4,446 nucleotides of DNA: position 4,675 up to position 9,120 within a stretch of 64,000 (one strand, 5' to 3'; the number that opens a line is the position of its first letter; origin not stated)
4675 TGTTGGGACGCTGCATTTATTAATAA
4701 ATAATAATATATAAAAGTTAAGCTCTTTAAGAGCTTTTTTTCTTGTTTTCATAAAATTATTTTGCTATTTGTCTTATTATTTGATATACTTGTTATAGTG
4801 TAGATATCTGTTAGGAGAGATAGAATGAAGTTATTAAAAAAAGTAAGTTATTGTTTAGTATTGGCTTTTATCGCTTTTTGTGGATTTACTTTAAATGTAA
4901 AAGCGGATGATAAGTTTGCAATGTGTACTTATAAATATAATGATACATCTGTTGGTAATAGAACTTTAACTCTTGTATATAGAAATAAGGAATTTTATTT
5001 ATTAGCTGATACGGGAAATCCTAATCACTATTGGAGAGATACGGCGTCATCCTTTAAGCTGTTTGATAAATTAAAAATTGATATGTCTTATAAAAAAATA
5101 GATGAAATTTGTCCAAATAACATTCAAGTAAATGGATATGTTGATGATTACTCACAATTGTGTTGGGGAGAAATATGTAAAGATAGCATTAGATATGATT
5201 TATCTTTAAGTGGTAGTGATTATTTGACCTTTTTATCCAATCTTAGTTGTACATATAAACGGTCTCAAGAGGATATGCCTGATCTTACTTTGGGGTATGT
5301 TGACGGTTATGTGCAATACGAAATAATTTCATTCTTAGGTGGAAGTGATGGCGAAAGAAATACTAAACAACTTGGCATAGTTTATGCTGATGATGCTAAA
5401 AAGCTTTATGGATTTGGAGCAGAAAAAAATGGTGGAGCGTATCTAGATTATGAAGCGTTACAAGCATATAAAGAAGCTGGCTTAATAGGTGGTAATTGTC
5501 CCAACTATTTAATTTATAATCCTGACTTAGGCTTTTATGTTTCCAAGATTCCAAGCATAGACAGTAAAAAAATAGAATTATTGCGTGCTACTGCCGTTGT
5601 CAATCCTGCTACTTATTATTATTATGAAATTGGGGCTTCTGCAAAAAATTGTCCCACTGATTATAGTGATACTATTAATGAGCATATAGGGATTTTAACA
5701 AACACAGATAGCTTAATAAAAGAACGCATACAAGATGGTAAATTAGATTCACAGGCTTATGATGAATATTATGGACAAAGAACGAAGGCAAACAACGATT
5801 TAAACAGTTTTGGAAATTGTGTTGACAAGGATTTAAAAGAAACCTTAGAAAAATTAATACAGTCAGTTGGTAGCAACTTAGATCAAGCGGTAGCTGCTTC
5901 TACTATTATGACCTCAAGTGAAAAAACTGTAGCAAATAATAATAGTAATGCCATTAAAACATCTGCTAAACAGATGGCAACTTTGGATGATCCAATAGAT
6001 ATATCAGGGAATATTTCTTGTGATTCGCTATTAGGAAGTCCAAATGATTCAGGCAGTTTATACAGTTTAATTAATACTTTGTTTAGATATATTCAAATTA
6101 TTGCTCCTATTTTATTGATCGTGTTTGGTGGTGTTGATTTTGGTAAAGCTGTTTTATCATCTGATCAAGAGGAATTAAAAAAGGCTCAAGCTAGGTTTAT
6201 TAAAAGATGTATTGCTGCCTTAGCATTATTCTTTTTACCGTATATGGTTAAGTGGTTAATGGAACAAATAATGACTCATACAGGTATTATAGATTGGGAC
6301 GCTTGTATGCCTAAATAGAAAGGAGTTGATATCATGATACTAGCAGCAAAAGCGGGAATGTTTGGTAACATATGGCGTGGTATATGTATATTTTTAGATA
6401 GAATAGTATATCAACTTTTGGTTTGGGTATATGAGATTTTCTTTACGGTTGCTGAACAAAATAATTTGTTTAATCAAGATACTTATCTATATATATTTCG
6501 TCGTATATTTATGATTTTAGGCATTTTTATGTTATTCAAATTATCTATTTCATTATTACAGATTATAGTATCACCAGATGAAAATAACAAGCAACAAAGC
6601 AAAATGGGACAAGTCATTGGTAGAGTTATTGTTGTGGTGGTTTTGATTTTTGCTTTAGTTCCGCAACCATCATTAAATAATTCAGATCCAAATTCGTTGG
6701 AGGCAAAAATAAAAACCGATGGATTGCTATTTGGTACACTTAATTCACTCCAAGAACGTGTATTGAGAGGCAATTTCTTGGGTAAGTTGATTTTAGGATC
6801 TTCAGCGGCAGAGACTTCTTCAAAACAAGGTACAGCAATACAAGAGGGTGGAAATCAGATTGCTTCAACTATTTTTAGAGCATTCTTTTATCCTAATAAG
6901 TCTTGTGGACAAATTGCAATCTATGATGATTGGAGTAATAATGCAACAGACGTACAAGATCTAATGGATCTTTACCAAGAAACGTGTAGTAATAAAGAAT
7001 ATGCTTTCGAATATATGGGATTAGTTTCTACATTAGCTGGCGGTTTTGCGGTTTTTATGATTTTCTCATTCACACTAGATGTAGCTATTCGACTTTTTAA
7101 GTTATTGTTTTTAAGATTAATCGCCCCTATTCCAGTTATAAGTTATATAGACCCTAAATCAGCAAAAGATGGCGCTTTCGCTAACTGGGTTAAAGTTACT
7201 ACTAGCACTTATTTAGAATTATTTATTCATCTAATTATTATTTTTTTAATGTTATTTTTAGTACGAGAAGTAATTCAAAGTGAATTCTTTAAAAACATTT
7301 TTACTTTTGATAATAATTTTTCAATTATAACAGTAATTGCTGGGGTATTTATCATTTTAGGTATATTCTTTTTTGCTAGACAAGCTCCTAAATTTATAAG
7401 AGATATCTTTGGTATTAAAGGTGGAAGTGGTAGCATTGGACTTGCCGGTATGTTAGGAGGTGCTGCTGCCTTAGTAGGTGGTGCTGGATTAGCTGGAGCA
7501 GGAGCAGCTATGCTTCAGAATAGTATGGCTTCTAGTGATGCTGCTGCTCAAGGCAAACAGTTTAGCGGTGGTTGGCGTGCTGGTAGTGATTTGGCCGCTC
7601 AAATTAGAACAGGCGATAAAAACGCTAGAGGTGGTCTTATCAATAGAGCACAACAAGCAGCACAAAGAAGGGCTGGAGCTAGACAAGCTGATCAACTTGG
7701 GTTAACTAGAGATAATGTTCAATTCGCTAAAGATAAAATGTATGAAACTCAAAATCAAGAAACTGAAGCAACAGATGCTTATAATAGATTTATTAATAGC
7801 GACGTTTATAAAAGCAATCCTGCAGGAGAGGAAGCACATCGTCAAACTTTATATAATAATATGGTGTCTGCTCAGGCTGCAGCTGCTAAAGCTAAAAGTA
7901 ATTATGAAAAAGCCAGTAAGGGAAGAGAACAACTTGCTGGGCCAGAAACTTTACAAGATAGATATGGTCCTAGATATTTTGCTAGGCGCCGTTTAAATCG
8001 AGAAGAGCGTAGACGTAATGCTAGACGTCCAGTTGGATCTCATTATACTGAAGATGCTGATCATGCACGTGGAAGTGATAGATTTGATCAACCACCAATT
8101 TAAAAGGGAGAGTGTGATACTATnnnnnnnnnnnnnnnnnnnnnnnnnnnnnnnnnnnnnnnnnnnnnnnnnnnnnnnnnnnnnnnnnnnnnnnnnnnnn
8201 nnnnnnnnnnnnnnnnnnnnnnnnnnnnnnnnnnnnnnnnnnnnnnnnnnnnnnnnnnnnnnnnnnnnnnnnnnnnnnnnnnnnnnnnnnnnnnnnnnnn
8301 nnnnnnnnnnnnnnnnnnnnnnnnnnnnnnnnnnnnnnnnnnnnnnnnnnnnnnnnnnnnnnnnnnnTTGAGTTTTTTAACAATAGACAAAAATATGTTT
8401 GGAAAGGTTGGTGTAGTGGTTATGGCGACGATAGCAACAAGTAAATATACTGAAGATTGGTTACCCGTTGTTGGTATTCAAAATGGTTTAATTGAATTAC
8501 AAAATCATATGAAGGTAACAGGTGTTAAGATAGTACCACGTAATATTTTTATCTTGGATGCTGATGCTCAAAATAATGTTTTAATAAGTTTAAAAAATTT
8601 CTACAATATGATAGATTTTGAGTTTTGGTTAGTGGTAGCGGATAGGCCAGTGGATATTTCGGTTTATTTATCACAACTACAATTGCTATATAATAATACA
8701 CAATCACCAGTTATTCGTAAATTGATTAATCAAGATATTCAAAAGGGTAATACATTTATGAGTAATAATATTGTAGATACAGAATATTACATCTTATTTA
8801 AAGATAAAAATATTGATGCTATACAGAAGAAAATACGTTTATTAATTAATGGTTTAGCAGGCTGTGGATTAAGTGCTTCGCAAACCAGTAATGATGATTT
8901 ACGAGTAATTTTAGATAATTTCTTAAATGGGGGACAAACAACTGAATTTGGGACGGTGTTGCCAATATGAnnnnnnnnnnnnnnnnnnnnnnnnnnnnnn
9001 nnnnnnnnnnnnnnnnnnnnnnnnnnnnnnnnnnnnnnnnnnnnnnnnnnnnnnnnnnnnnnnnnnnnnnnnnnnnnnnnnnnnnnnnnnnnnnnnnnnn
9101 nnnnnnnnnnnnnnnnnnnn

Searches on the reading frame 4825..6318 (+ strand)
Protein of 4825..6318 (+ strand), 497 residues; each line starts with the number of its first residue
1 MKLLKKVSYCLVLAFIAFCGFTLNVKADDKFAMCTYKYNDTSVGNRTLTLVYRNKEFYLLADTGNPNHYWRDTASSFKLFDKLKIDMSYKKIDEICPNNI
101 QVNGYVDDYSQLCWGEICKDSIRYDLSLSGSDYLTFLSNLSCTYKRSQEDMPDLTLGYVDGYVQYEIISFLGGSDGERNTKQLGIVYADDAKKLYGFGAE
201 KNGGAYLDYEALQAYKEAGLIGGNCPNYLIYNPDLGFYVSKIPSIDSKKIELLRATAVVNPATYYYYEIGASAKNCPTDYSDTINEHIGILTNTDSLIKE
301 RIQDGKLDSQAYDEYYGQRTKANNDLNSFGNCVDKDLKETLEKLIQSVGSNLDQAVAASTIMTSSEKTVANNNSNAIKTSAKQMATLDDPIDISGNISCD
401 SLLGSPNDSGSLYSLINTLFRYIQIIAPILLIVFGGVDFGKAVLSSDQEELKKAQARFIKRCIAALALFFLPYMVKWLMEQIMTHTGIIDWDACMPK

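Call 9: search_protein_families(library=pfam, proteins=[window:4825-6318:+], max_evalue=0.01)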
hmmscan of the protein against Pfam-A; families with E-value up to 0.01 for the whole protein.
window:4825-6318:+ (497 aa): 1 family
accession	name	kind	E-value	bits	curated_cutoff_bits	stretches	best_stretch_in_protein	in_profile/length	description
PF18895.5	T4SS_pilin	-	2.8e-05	24.5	26.6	1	410-478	3-71/71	Type IV secretion system pilin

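Call 54: search_protein_families(library=ncbifam, proteins=[window:4825-6318:+], max_evalue=0.01)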
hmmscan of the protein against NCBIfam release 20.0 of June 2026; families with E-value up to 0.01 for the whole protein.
window:4825-6318:+ (497 aa): 0 families

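Call 72: search_protein_families(library=phrogs, proteins=[window:4825-6318:+], max_evalue=0.001)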
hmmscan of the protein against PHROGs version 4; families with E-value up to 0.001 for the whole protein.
window:4825-6318:+ (497 aa): 0 families

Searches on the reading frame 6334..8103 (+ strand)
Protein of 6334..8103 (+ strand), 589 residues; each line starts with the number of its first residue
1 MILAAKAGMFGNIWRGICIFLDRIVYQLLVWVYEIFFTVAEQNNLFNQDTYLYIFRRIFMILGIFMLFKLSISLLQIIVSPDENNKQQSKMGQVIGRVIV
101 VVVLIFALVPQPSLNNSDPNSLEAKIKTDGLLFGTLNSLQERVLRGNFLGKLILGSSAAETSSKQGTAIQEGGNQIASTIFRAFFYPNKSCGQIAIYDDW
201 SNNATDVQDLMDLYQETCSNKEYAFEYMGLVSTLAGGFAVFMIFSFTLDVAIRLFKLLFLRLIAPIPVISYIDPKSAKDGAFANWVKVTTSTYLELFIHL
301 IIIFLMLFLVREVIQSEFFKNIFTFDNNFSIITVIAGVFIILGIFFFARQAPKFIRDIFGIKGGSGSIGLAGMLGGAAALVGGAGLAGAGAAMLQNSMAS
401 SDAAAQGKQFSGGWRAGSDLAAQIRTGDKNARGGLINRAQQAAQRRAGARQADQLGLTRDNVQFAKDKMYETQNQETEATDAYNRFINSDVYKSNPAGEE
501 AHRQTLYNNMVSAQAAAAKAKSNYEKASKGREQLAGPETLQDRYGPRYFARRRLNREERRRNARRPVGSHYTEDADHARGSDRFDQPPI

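Call 9: search_protein_families(library=pfam, proteins=[window:6334-8103:+], max_evalue=0.01)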
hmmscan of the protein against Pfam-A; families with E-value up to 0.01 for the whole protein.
window:6334-8103:+ (589 aa): 0 families

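Call 54: search_protein_families(library=ncbifam, proteins=[window:6334-8103:+], max_evalue=0.01)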
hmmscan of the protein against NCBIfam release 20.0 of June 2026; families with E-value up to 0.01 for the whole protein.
window:6334-8103:+ (589 aa): 2 families
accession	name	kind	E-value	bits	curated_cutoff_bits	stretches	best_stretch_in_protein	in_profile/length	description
NF045848.1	MMCAP2_0566_fam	domain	1.2e-08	34.7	90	1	168-364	130-317/322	MMCAP2_0566 family conjugal transfer protein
NF045890.1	conj_pls20_p028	equivalog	0.0027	16.6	150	0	227-379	241-375/377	pLS20_p028 family conjugation system transmembrane protein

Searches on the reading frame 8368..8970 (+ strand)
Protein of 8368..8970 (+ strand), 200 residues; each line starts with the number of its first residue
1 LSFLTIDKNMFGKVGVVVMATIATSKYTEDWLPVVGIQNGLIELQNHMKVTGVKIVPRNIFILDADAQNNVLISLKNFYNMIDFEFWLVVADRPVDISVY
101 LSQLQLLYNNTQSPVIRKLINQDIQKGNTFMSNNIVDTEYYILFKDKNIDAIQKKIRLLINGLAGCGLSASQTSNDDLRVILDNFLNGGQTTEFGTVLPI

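Call 9: search_protein_families(library=pfam, proteins=[window:8368-8970:+], max_evalue=0.01)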
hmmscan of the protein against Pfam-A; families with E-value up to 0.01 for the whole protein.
window:8368-8970:+ (200 aa): 0 families

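Call 54: search_protein_families(library=ncbifam, proteins=[window:8368-8970:+], max_evalue=0.01)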
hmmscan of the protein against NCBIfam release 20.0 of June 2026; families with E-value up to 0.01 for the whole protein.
window:8368-8970:+ (200 aa): 1 family
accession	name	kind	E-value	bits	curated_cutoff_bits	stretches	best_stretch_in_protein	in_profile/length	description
NF045975.1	VirB4_plasma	equivalog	2.2e-13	48.8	590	1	37-188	113-277/894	Mbov_0397 family ICE element conjugal transfer ATPase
